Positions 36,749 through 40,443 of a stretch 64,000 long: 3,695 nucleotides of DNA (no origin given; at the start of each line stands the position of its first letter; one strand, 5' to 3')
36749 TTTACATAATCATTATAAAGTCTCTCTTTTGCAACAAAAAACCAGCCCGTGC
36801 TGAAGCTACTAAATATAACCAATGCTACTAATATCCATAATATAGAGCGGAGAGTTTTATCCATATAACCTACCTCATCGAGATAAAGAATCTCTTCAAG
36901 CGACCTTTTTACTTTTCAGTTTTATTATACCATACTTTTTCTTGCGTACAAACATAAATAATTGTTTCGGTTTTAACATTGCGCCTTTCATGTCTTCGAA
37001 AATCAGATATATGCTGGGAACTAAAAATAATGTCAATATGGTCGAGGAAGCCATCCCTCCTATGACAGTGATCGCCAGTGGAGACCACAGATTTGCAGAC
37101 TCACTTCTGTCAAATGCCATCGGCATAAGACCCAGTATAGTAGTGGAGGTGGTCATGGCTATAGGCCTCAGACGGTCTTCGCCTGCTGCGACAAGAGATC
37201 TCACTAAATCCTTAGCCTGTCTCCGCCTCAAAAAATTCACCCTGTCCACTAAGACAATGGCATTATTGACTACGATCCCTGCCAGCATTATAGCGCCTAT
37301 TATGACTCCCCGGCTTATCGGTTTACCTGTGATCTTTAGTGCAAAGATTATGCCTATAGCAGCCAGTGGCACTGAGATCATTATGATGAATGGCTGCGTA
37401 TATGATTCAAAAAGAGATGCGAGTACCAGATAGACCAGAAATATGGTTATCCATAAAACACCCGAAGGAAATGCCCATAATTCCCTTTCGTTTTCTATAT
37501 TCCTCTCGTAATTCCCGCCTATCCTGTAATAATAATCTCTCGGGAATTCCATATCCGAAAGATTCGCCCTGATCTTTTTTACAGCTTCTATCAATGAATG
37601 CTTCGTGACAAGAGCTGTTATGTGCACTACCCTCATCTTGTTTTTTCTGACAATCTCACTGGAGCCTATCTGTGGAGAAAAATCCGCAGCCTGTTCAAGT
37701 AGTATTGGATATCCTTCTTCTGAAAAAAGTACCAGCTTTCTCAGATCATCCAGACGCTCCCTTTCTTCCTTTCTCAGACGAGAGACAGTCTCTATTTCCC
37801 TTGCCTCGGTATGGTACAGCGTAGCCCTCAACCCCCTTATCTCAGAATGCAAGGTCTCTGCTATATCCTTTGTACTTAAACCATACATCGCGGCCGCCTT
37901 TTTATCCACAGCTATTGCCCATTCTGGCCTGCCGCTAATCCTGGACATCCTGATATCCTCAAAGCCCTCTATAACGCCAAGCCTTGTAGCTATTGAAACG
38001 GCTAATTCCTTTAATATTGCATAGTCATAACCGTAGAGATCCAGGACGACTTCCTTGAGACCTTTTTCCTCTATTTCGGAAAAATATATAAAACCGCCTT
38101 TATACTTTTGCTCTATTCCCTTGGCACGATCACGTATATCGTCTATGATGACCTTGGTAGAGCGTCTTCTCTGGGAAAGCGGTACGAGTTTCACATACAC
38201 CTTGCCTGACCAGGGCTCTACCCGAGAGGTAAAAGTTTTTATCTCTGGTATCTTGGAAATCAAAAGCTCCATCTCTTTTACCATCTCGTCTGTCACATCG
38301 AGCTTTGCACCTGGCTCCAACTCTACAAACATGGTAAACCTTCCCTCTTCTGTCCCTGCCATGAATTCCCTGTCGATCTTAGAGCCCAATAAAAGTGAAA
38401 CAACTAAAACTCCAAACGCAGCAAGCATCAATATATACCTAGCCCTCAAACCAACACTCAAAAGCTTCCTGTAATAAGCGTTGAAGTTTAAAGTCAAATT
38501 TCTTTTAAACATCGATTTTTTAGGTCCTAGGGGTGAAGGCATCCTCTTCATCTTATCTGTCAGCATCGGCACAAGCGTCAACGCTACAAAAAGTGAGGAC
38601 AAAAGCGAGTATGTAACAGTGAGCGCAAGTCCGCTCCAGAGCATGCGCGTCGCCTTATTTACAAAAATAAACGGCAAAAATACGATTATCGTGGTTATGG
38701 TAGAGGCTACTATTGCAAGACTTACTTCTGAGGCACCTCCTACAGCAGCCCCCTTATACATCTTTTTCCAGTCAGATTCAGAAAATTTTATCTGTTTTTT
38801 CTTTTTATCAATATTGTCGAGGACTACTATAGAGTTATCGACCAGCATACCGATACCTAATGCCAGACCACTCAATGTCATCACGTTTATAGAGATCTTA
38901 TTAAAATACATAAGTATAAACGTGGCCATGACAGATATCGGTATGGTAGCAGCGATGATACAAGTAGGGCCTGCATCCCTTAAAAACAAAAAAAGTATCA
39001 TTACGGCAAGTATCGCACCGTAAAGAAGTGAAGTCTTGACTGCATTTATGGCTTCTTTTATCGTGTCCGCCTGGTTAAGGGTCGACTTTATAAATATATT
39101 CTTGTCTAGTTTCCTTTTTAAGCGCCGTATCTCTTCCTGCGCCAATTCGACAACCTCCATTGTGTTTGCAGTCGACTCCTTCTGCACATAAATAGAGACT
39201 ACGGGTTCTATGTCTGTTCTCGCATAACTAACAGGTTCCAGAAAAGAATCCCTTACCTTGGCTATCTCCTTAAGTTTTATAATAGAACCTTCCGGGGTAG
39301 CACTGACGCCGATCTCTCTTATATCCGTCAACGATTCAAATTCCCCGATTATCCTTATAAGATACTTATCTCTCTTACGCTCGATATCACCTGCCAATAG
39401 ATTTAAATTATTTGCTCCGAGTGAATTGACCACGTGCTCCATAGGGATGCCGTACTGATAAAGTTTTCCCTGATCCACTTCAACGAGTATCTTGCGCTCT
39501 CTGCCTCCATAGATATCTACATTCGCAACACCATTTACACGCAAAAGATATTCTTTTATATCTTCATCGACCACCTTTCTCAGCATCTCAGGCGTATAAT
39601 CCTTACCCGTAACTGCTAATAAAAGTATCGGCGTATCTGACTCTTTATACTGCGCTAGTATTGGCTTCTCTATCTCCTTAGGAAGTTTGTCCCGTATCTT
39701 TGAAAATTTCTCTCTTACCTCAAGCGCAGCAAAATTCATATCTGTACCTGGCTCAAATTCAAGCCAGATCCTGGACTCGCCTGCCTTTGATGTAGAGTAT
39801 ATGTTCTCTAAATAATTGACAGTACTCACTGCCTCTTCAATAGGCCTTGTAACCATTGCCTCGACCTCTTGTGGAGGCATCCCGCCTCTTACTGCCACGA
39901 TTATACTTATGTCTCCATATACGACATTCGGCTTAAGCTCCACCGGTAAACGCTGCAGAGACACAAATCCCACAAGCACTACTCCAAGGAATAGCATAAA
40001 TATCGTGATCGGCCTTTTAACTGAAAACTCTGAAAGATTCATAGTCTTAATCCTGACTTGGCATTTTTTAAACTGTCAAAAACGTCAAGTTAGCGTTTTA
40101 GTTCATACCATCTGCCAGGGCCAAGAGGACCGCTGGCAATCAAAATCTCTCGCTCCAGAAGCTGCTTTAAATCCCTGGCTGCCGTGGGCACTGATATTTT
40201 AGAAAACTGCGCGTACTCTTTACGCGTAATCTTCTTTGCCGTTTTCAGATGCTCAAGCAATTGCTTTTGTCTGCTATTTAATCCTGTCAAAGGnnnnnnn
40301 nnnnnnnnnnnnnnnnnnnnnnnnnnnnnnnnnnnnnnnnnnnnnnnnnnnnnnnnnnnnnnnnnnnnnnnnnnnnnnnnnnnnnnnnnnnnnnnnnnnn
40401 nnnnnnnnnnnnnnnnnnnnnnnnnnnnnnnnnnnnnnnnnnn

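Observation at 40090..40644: RND efflux pump carrying a TonB-like Pro-rich spacer and a C-terminal winged-helix DNA-binding-like domain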

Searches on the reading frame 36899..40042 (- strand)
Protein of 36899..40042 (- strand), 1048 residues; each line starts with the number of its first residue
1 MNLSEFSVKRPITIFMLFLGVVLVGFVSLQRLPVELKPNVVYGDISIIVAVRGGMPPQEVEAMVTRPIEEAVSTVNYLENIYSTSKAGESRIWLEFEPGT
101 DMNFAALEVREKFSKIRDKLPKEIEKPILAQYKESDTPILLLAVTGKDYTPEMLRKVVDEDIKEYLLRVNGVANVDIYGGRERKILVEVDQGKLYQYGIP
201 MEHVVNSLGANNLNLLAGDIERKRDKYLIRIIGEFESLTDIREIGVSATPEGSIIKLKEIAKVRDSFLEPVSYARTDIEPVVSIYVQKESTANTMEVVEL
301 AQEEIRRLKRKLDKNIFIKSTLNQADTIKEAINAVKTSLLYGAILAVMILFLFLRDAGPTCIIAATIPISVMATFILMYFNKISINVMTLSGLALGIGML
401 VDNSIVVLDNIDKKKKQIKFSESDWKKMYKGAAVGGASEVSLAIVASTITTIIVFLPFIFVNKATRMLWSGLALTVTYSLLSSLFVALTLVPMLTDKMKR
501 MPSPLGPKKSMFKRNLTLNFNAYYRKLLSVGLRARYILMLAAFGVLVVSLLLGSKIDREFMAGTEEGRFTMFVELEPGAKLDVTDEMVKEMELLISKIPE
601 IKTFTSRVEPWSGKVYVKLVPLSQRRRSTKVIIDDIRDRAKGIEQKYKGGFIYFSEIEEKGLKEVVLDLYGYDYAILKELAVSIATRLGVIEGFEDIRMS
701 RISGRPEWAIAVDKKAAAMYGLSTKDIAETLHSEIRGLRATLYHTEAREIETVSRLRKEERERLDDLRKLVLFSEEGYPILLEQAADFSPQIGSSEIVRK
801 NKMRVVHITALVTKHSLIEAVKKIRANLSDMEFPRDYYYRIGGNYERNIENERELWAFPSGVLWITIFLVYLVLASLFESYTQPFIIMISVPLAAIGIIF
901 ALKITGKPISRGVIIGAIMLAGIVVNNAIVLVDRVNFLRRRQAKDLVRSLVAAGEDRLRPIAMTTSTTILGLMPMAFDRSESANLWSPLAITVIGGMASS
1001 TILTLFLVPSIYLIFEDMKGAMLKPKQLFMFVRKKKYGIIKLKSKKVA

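Call 6: search_protein_families(library=pfam, proteins=[window:36899-40042:-], max_evalue=1)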
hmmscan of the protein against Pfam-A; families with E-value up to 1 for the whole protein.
window:36899-40042:- (1048 aa): 2 families
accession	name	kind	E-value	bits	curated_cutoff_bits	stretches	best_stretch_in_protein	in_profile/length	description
PF00873.25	ACR_tran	-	8.8e-227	755.8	28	1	4-1015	2-1020/1021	AcrB/AcrD/AcrF family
PF02355.23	SecD_SecF_C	-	2.5e-11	43.8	20.5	2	329-495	31-187/189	Protein export membrane protein SecD/SecF, C-terminal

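Call 82: search_solved_structures(query=window:36899-40042:-, max_evalue=1e-60)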
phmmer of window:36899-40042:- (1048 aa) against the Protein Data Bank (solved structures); distinct sequences matched with E-value up to 1e-60: 79 (the best 60 are shown).
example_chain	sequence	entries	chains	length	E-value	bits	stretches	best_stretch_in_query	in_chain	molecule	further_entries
9lyq_B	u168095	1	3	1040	1.3e-84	288.1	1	6-1018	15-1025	Multidrug resistance protein MdtB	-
4k0e_A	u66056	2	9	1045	3.3e-82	280.2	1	14-1021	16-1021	Heavy metal cation tricomponent efflux pump ZneA(CzcA-like)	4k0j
7b8p_A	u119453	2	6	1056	4.4e-77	263.3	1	1-1014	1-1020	Efflux pump membrane transporter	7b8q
6ows_A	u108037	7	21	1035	2.1e-76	261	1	3-1014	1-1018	Efflux pump membrane transporter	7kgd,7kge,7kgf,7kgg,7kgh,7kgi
7wlv_A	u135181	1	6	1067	1.1e-74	255.3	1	1-1023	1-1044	Efflux pump membrane transporter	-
2v50_A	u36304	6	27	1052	4e-74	253.4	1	3-1015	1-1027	MULTIDRUG RESISTANCE PROTEIN MEXB | Efflux pump membrane transporter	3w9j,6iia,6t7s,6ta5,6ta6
21fo_A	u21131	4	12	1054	4e-74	253.4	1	3-1015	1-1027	Multidrug resistance protein MexB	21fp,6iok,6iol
3w9i_A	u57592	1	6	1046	4.1e-74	253.4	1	3-1015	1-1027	Multidrug resistance protein MexB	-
8f3e_A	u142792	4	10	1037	3.2e-72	247.1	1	4-1015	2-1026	Efflux pump membrane transporter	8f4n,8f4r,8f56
8ffk_A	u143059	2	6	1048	1.7e-71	244.7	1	5-1015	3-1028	Efflux pump membrane transporter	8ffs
8p1i_A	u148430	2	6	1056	1.8e-71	244.7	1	5-1015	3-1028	Efflux pump membrane transporter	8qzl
4mt1_A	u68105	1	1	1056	2.5e-71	244.2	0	4-604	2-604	Drug efflux protein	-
8zxs_A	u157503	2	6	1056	2.9e-71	244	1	1-1016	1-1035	Efflux pump membrane transporter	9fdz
7cz9_A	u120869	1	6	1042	3e-71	243.9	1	1-1015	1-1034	Efflux pump membrane transporter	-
7m4p_A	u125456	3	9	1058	1.4e-70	241.7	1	4-1016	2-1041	Efflux pump membrane transporter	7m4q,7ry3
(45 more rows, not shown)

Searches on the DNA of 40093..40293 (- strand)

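Call 39: search_rna_families(sources=[L032, L015, L010, L038, L033, L036, L057, L016], threshold=gathering, show_alignments=2)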
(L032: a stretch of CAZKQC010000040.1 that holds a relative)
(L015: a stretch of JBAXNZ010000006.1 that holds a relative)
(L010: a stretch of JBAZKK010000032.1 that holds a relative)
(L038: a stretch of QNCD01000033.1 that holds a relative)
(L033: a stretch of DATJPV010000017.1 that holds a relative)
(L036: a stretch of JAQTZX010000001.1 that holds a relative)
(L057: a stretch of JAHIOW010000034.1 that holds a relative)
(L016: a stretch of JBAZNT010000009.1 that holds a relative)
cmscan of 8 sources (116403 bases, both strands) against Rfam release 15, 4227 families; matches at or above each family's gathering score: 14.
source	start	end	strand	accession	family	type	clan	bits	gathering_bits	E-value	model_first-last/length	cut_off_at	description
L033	2654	2766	+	RF03167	c-di-GMP-I-GGC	Cis-reg; riboswitch;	CL00126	71.5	59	1.1e-14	1-80/80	no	c-di-GMP-I-GGC riboswitch aptamer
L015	3478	3575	+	RF03167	c-di-GMP-I-GGC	Cis-reg; riboswitch;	CL00126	69.9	59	3.1e-14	1-80/80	no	c-di-GMP-I-GGC riboswitch aptamer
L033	2463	2580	+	RF03167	c-di-GMP-I-GGC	Cis-reg; riboswitch;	CL00126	69.1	59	5.1e-14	1-80/80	no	c-di-GMP-I-GGC riboswitch aptamer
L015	455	569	-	RF01051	c-di-GMP-I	Cis-reg; riboswitch;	CL00126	68.9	35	3.8e-11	1-87/87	no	c-di-GMP-I riboswitch aptamer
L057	12951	13025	-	RF00005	tRNA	Gene; tRNA;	CL00001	63.4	29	3.8e-11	1-71/71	no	tRNA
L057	17684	17754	-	RF00005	tRNA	Gene; tRNA;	CL00001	58.1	29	1.1e-09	1-71/71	no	tRNA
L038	12698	12768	-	RF00005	tRNA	Gene; tRNA;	CL00001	57.9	29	1.2e-09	1-71/71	no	tRNA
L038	8695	8769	-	RF00005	tRNA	Gene; tRNA;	CL00001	56.4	29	3.1e-09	1-71/71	no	tRNA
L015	14814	14888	-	RF00005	tRNA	Gene; tRNA;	CL00001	56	29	4e-09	1-71/71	no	tRNA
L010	9226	9300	-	RF00005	tRNA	Gene; tRNA;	CL00001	56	29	4.1e-09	1-71/71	no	tRNA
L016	9055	9129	-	RF00005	tRNA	Gene; tRNA;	CL00001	56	29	4e-09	1-71/71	no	tRNA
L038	12555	12637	-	RF00005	tRNA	Gene; tRNA;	CL00001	49.2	29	2.9e-07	1-71/71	no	tRNA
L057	17592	17673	-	RF00005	tRNA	Gene; tRNA;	CL00001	47.4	29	9.7e-07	1-71/71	no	tRNA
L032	9859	9913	-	RF00005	tRNA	Gene; tRNA;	CL00001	29.4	29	0.085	19-71/71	5'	tRNA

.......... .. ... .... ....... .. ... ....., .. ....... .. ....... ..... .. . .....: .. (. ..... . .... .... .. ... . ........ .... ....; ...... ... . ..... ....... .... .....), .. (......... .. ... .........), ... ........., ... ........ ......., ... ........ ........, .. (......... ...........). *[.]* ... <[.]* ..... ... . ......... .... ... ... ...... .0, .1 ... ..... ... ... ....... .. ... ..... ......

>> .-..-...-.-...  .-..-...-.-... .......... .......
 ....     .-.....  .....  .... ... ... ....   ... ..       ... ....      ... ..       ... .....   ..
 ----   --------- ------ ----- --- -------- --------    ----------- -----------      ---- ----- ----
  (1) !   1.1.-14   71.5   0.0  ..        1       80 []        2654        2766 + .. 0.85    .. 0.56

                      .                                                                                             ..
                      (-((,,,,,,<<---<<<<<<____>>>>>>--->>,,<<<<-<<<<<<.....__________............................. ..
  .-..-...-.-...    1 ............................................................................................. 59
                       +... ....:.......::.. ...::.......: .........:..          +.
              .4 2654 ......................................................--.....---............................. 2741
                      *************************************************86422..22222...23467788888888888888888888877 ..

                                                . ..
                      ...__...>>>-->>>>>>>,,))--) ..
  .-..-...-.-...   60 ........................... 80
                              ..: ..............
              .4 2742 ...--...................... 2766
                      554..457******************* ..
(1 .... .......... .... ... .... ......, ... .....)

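Call 42: search_rna_families(sources=[L032, L010, L038], threshold=evalue, max_evalue=1, show_alignments=0)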
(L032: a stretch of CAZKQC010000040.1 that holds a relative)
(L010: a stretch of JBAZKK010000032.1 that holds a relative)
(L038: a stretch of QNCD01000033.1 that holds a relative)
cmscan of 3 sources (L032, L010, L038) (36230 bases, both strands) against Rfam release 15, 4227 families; matches with E-value up to 1: 6.
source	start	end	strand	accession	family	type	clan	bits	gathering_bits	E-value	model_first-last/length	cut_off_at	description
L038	12698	12768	-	RF00005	tRNA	Gene; tRNA;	CL00001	57.9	29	3.7e-10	1-71/71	no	tRNA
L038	8695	8769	-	RF00005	tRNA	Gene; tRNA;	CL00001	56.4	29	9.6e-10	1-71/71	no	tRNA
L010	9226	9300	-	RF00005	tRNA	Gene; tRNA;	CL00001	56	29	1.3e-09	1-71/71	no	tRNA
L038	12555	12637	-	RF00005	tRNA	Gene; tRNA;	CL00001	49.2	29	9.2e-08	1-71/71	no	tRNA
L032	9859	9913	-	RF00005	tRNA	Gene; tRNA;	CL00001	29.4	29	0.026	19-71/71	5'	tRNA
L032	5863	5899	+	RF01716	PhotoRC-I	Cis-reg;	-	19.7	45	0.73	1-44/44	no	PhotoRC-I RNA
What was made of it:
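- Tried and rejected: No family matched, even at E<=1 (call 42).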

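Call 48: search_rna_families(sources=[L071, L034, L022, L028, L026, L003, L073], threshold=gathering)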
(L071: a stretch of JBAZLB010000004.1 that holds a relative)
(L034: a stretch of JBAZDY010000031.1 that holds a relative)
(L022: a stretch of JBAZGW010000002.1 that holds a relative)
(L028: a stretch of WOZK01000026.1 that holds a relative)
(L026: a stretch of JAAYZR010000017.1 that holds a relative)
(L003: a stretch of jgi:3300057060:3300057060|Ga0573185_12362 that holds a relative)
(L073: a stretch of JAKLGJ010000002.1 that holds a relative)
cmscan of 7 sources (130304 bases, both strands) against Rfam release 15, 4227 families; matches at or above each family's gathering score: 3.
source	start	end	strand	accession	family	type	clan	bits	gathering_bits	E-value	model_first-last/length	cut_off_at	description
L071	15170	15244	-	RF00005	tRNA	Gene; tRNA;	CL00001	56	29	4.5e-09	1-71/71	no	tRNA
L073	16149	16223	-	RF00005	tRNA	Gene; tRNA;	CL00001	54.7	29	1.1e-08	1-71/71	no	tRNA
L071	19159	19242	-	RF00005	tRNA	Gene; tRNA;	CL00001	50.6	29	1.4e-07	1-71/71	no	tRNA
